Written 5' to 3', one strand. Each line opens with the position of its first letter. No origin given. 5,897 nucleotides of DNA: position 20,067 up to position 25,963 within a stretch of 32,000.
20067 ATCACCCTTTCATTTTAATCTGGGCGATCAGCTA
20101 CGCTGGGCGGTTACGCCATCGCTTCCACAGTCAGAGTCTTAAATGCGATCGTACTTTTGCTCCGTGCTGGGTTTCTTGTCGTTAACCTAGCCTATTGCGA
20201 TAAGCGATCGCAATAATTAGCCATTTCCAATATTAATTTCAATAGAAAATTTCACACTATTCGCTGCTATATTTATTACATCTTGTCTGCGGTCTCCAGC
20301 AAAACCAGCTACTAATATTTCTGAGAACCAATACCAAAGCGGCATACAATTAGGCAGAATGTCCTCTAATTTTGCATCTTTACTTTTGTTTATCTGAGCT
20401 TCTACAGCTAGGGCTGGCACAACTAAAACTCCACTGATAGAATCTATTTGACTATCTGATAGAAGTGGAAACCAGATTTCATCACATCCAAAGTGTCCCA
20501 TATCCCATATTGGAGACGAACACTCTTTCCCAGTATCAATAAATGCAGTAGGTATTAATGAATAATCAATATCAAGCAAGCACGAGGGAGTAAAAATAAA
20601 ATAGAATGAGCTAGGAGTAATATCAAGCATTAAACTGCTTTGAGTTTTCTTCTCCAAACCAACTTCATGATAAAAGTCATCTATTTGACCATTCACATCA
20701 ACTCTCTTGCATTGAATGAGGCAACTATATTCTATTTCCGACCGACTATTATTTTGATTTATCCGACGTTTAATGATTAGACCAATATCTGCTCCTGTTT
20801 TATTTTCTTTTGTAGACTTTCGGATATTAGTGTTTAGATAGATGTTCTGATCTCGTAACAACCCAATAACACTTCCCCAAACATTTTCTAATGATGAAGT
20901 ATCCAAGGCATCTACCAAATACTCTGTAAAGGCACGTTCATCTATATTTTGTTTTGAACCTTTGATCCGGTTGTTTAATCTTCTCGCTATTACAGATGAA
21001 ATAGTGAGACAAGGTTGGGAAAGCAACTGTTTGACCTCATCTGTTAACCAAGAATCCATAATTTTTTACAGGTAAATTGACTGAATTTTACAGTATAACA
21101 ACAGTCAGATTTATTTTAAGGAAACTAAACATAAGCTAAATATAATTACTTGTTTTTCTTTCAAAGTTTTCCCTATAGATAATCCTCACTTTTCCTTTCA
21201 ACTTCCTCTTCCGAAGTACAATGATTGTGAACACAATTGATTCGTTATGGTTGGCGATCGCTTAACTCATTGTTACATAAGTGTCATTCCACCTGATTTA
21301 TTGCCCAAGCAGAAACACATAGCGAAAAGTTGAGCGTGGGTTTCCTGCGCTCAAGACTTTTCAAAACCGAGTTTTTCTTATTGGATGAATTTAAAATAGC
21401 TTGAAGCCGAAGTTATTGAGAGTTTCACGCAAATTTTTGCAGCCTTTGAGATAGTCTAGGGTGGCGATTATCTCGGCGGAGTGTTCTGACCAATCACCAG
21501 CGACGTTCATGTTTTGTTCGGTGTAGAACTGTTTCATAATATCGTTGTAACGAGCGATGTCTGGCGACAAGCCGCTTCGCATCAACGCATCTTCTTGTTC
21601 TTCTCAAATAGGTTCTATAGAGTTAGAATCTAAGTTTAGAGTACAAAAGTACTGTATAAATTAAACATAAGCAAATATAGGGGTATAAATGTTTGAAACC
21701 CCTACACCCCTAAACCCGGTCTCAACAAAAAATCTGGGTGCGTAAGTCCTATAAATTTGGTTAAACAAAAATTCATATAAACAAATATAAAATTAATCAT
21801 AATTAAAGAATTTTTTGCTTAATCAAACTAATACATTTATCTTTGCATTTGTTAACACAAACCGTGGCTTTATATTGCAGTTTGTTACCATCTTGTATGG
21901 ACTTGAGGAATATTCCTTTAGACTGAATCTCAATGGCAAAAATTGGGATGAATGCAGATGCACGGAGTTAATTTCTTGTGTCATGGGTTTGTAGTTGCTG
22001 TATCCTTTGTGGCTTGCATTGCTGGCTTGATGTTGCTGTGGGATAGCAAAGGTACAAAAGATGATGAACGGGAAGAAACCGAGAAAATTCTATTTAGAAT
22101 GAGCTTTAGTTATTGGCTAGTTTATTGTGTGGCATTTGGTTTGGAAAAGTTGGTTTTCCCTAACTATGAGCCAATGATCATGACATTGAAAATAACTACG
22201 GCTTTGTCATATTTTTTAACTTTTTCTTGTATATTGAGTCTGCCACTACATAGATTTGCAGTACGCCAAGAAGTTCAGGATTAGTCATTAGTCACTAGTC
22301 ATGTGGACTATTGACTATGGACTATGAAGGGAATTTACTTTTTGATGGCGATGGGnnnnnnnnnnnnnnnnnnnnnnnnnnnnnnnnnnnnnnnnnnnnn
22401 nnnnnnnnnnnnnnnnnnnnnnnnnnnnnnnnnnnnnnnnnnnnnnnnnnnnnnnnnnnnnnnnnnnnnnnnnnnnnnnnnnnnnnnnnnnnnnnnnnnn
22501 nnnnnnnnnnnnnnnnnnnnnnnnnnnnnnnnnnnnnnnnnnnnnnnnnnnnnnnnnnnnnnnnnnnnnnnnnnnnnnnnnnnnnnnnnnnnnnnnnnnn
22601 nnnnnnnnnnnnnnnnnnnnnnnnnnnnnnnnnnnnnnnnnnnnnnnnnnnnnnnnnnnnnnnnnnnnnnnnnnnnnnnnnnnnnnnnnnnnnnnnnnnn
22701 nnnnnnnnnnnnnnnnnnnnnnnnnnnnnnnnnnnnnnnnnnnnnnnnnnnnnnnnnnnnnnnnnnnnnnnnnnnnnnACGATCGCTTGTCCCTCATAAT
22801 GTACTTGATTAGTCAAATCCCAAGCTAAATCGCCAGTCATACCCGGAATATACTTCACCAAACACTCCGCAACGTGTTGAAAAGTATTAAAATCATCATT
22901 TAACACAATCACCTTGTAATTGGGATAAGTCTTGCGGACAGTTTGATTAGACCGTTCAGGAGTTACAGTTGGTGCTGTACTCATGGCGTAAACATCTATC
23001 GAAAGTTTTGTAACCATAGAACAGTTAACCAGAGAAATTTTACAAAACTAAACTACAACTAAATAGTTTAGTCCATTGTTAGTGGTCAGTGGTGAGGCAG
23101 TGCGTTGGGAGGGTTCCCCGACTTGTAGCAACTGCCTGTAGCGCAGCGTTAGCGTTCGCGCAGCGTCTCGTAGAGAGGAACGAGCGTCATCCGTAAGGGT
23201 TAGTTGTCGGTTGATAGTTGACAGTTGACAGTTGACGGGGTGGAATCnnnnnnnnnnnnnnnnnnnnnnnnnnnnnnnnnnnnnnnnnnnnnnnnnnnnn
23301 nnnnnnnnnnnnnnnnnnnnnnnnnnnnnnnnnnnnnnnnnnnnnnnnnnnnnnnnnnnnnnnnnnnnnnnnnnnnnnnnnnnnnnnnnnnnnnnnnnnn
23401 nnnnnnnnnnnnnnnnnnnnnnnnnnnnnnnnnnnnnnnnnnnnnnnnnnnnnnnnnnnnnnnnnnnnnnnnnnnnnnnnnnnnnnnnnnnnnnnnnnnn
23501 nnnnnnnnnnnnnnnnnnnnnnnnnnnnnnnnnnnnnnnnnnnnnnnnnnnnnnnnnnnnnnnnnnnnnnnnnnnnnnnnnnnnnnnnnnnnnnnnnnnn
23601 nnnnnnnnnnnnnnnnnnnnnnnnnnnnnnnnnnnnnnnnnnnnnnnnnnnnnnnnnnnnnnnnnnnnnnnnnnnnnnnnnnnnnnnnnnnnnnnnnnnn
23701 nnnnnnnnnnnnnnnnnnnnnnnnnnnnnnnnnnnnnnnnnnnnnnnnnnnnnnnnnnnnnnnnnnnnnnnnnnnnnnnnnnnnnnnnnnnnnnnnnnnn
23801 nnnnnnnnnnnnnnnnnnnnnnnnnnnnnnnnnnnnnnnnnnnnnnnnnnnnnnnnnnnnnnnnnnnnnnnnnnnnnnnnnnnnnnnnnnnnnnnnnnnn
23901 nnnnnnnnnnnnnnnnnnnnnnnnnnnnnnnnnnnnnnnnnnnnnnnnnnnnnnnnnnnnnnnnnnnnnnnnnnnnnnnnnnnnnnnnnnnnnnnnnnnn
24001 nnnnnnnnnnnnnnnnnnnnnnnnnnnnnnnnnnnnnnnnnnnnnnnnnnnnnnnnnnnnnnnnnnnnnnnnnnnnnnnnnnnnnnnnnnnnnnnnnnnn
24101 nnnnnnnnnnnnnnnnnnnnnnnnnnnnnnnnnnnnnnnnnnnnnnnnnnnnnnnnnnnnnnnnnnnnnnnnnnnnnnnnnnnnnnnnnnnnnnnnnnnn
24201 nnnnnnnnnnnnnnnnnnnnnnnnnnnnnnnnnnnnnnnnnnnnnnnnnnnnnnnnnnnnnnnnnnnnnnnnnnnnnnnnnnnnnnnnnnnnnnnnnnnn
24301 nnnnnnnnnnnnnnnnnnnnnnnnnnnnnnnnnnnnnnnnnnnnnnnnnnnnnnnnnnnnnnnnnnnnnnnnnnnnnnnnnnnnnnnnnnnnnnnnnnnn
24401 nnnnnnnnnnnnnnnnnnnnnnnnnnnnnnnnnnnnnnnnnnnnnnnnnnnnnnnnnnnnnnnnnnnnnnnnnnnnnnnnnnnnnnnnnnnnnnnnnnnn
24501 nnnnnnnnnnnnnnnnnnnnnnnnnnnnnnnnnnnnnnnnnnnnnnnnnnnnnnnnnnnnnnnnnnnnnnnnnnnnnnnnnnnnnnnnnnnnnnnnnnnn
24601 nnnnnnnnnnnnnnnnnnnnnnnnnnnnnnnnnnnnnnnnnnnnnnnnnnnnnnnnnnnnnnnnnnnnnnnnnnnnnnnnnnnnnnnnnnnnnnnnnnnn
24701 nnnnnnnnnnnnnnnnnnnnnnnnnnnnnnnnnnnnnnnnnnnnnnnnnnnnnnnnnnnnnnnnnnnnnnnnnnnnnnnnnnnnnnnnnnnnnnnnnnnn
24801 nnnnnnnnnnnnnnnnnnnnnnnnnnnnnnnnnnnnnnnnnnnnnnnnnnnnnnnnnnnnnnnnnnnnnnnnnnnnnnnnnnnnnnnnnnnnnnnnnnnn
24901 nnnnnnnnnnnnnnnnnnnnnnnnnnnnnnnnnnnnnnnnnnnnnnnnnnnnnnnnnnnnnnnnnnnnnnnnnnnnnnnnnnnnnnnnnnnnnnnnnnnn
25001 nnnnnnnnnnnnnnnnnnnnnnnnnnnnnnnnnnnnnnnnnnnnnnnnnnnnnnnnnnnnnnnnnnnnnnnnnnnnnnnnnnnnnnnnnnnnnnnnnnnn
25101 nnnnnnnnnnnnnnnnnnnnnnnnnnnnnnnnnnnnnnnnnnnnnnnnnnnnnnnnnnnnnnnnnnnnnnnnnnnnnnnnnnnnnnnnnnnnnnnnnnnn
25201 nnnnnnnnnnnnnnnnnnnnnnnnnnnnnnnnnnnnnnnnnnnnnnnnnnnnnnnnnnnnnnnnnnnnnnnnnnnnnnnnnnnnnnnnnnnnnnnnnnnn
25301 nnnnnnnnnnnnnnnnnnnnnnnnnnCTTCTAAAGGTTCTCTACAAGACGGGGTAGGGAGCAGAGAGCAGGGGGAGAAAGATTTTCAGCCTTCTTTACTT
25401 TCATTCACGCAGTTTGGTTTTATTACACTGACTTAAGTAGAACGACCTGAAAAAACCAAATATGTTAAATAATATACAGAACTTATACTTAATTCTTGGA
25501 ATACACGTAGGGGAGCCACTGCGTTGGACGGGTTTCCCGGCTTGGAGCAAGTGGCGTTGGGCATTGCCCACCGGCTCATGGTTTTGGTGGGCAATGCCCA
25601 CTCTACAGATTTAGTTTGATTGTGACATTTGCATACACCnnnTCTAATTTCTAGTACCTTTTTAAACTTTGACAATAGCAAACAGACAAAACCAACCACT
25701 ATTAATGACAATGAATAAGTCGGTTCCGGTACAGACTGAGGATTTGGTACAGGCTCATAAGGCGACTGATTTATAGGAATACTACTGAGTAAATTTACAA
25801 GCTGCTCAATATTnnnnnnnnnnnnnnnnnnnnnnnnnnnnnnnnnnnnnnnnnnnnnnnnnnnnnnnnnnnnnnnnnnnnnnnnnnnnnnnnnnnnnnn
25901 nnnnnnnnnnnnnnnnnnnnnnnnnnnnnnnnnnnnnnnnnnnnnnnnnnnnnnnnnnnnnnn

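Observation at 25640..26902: GNGNW 14/16-residue repeat protein with a PEP-CTERM anchor but no signal peptide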

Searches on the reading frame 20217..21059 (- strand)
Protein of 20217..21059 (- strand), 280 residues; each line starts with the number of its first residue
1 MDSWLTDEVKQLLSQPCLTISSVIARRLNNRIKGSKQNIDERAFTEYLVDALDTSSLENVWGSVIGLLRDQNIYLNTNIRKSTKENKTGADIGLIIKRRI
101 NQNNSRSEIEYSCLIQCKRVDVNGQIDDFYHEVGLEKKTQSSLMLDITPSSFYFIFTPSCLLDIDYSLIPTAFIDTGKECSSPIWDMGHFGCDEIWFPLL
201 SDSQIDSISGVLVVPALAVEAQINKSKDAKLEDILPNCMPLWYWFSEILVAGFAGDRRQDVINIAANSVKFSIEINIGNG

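Call 7: search_protein_families(library=pfam, proteins=[window:20217-21059:-], max_evalue=10)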
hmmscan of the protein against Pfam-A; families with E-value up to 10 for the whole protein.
window:20217-21059:- (280 aa): 1 family
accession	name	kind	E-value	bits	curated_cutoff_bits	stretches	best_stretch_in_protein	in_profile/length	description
PF20320.3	DUF6615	-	0.074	12.9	23.8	1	83-149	53-119/289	Family of unknown function (DUF6615)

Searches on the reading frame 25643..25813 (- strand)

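Call 6: search_protein_families(library=ncbifam, proteins=[window:25643-25813:-], max_evalue=10)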
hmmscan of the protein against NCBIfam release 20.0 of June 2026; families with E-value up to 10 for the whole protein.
seq(57 aa): 2 families
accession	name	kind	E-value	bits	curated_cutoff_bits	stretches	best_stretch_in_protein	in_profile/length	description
TIGR02595.1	PEP_CTERM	domain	0.035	15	16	1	28-52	1-24/24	PEP-CTERM sorting domain-containing protein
NF038130.1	PEP_NF038130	equivalog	0.13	11.8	60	1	25-44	260-279/283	NF038130 family PEP-CTERM protein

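Call 7: search_protein_families(library=pfam, proteins=[window:25643-25813:-], max_evalue=10)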
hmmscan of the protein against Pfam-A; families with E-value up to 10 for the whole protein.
seq(57 aa): 1 family
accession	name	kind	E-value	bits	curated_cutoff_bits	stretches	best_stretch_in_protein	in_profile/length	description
PF07589.16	PEP-CTERM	-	0.083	13.5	20.7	1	27-48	1-22/24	PEP-CTERM motif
